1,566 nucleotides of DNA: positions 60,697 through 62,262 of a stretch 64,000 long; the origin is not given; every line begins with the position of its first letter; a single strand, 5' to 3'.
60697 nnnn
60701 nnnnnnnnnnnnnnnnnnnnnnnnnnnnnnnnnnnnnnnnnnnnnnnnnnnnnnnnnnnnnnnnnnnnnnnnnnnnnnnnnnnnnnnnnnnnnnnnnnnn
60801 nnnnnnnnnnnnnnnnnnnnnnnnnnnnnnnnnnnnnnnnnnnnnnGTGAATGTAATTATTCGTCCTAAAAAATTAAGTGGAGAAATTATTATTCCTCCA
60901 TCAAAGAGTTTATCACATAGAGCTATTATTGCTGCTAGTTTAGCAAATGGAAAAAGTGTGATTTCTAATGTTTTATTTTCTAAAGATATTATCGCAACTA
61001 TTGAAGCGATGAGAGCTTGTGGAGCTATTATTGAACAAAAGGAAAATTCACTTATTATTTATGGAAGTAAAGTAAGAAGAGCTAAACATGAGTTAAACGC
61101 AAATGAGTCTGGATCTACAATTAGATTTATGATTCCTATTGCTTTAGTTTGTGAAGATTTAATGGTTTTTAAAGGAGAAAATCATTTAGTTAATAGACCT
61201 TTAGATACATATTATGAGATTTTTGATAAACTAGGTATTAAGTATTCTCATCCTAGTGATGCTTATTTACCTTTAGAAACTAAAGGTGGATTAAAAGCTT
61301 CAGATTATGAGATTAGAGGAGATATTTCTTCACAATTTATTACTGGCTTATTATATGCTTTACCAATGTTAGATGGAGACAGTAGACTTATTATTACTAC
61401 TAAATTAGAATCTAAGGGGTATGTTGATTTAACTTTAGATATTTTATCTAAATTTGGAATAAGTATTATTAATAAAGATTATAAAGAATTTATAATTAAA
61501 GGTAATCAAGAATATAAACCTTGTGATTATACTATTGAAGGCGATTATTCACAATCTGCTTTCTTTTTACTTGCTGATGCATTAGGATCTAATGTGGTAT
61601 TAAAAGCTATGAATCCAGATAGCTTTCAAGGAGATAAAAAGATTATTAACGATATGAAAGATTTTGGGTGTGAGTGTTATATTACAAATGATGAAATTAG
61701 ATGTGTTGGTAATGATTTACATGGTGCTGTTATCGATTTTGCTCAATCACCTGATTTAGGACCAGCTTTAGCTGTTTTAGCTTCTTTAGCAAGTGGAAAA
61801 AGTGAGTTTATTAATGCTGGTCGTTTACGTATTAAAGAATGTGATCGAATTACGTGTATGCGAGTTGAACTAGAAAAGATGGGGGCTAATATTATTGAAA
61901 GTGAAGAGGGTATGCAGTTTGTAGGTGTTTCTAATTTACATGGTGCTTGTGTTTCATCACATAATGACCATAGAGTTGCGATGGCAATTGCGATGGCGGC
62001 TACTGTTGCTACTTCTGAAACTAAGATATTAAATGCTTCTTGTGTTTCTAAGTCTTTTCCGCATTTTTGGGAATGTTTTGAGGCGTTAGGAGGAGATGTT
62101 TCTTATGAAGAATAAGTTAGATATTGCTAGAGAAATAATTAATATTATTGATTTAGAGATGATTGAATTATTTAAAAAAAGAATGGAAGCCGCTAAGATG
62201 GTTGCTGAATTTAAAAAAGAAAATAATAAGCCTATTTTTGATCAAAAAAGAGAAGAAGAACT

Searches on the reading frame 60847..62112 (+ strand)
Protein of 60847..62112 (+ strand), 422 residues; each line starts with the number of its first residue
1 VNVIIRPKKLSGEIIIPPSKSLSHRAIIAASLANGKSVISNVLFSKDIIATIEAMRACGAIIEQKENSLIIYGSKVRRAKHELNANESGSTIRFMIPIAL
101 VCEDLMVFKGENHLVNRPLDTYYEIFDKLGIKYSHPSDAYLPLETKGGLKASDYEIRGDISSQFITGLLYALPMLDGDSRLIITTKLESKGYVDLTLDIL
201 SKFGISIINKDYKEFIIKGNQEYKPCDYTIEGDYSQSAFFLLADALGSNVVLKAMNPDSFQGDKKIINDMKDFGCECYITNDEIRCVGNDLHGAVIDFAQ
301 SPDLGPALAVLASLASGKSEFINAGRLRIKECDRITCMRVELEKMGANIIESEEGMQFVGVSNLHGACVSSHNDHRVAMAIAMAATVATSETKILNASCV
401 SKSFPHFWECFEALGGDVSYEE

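Call 85: search_protein_families(library=pfam, proteins=[window:60847-62112:+], max_evalue=0.00001)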
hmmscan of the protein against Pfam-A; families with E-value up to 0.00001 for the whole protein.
window:60847-62112:+ (422 aa): 1 family
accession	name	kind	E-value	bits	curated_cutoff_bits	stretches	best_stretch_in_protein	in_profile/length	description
PF00275.25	EPSP_synthase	-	3e-94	316.6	22.8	1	7-409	4-415/417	EPSP synthase (3-phosphoshikimate 1-carboxyvinyltransferase)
